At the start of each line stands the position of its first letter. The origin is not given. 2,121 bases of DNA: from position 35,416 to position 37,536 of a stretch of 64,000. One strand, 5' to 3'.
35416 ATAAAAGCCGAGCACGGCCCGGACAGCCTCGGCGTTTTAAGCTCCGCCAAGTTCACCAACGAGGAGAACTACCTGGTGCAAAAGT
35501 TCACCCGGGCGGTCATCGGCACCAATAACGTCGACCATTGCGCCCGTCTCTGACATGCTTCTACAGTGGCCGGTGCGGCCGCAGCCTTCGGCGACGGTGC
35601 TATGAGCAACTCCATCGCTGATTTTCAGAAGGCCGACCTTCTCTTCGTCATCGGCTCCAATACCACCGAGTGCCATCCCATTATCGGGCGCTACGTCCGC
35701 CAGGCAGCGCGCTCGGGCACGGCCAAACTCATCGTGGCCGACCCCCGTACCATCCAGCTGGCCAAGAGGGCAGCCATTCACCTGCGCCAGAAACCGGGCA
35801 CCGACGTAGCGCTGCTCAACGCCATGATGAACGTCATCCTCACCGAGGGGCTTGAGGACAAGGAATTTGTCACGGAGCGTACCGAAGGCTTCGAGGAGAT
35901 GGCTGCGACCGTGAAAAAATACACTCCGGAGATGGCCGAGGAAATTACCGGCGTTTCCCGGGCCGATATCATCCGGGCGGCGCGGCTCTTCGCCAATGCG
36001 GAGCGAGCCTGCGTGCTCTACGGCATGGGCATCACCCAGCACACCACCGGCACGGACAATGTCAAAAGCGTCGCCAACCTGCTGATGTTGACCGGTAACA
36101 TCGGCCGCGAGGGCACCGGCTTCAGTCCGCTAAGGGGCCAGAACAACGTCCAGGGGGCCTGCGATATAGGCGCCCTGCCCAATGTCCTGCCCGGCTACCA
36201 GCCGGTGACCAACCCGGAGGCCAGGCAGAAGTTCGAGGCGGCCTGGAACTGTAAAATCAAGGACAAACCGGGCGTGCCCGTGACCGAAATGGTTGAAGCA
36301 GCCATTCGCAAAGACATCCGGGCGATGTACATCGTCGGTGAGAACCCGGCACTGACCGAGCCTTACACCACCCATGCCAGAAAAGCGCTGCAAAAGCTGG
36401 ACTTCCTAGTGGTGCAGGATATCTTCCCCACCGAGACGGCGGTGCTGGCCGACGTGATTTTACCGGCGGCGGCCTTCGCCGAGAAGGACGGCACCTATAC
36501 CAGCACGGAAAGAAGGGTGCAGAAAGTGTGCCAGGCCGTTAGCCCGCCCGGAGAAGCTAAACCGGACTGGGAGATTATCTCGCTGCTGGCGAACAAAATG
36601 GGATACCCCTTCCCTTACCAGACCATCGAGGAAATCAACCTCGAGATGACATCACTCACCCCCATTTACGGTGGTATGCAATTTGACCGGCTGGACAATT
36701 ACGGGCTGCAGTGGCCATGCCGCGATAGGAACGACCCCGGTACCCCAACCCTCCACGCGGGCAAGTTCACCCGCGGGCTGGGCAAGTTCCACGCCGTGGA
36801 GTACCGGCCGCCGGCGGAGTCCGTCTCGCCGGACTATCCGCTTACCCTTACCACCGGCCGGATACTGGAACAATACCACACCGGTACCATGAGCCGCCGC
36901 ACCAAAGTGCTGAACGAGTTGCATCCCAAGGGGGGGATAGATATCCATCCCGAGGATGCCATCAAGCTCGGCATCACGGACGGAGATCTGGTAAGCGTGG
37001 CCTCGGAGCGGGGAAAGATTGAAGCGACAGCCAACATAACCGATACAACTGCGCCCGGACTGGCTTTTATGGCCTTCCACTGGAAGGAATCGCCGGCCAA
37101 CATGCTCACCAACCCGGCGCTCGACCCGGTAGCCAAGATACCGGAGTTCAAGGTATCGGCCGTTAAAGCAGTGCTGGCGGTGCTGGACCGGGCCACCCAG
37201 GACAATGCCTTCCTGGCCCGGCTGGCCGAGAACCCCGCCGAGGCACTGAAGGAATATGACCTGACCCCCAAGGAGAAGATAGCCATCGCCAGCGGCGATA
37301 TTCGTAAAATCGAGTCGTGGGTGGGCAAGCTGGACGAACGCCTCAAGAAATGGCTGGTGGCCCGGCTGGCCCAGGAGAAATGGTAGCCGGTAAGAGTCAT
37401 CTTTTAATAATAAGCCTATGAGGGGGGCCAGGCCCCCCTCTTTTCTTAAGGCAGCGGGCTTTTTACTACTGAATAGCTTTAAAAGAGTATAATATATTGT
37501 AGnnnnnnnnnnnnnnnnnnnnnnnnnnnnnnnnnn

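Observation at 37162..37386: Roughly 70-aa C-terminal extension on FdhA beyond the canonical molybdopterin-binding end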

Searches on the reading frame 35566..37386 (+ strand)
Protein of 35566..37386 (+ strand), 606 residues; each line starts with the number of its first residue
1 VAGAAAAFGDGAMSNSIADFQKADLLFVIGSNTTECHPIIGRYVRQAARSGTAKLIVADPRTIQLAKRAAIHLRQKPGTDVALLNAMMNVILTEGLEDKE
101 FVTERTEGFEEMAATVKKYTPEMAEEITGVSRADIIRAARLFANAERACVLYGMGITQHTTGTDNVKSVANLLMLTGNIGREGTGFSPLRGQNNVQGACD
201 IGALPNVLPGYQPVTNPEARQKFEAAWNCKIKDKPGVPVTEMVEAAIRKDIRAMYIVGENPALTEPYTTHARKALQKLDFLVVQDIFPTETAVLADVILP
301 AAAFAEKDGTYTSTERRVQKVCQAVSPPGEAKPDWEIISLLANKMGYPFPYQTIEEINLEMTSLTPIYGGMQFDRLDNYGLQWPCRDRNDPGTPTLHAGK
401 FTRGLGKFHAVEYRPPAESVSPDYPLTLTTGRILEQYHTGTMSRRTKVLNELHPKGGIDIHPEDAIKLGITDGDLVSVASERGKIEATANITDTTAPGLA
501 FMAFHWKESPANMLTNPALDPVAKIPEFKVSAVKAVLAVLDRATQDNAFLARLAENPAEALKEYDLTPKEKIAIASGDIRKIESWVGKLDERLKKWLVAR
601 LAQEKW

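Call 73: predict_structure(alignment_id=A4)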
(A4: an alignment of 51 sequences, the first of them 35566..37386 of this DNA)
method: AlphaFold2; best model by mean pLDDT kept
length: 606 residues; sequences in the alignment: 51
mean_pLDDT: 58.2   pTM: 0.52
mean pLDDT of the five models: 58.2, 56.1, 55.6, 52.9, 52.0
residues with pLDDT >= 90: 49; 70-90: 118; 50-70: 206; < 50: 233
segments of 3 or more residues with pLDDT < 50: 1-13, 156-161, 190-211, 234-238, 258-267, 286-288, 300-328, 366-370, 378-383, 392-401, 408-450, 480-484, 503-534, 569-589, 591-594, 599-606
pLDDT, mean of each block of 10 residues (from residue 1): 31 55 86 56 79 87 76 81 90 94 78 85 87 97 92 54 65 83 68 36 38 63 65 52 63 56 49 68 53 57 29 33 36 54 57 62 52 52 53 45 49 36 34 25 38 60 85 71 58 68 39 29 32 49 63 60 53 47 43 48 40
secondary structure, 60 per line:
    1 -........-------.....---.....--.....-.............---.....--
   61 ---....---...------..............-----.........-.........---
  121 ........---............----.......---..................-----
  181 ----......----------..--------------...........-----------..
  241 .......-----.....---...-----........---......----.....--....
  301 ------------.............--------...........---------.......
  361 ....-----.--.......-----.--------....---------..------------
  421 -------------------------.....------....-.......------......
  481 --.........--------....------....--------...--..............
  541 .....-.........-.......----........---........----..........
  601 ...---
elements in order (helices of 4 or more, strands of 3 or more residues): H2-9 H17-21 E25-29 H32-36 H38-50 E54-58 H64-67 E71-73 H80-93 H99-105 H109-117 H121-128 H132-143 E148-154 H158-175 E185-190 H217-227 H239-247 E253-257 H269-276 E280-285 H290-294 E297-300 H313-325 H334-344 H354-364 H373-379 H394-397 H446-450 E457-460 H462-468 E475-480 E483-491 E500-503 H510-513 H527-545 H547-555 H557-563 H568-575 H579-586 H591-603

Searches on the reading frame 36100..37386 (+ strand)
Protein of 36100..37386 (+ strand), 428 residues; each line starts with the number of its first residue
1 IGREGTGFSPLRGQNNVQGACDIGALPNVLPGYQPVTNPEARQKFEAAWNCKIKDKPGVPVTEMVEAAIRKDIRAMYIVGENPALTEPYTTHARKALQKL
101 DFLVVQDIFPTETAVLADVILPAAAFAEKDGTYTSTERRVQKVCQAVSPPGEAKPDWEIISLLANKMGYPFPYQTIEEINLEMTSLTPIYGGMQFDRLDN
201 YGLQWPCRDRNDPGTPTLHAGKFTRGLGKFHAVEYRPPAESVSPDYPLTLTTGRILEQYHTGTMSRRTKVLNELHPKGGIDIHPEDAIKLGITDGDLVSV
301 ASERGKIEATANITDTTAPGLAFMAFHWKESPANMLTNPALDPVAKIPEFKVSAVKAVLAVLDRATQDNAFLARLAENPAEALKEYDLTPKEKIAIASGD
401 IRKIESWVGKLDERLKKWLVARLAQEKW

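Call 63: find_homologous_proteins(query=window:36100-37386:+, max_evalue=1e-30)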
Query window:36100-37386:+ (428 aa): 8000 proteins with E <= 1e-30 among 8000 candidates; the best 120 are listed.
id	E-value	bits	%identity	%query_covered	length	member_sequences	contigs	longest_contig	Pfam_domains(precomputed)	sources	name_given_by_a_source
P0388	5.6e-290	979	100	100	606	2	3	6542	PF00384.28,PF01568.28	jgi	jgi:formate dehydrogenase alpha subunit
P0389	1.5e-286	968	99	100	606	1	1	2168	PF00384.28,PF01568.28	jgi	jgi:formate dehydrogenase alpha subunit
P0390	1.7e-267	905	92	100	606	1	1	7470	PF00384.28,PF01568.28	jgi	jgi:formate dehydrogenase alpha subunit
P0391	6.6e-265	897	91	100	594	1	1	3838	PF00384.28,PF01568.28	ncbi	-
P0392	4.0e-261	884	90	100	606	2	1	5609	PF14407.12,PF00384.28,PF01568.28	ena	-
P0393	2.1e-255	866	87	100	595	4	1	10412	PF00384.28,PF01568.28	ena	-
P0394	1.1e-253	860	86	100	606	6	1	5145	PF00384.28,PF01568.28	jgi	jgi:formate dehydrogenase alpha subunit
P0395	6.4e-253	857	87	100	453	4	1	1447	PF00384.28,PF01568.28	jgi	jgi:predicted molibdopterin-dependent oxidoreductase YjgC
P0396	1.7e-252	856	86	100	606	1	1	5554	PF00384.28,PF01568.28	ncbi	-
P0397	1.5e-251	853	86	100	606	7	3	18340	PF00384.28,PF01568.28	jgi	jgi:formate dehydrogenase alpha subunit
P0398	2.4e-251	852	87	100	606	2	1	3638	PF00384.28,PF01568.28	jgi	jgi:formate dehydrogenase alpha subunit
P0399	2.8e-251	852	86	100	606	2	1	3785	PF00384.28,PF01568.28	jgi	jgi:formate dehydrogenase alpha subunit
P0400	4.0e-251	851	86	100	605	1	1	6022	PF00384.28,PF01568.28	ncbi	-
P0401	1.2e-250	850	86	100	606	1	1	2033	PF00384.28,PF01568.28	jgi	jgi:formate dehydrogenase alpha subunit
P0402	7.3e-250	847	85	100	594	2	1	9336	PF00384.28,PF01568.28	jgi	jgi:formate dehydrogenase alpha subunit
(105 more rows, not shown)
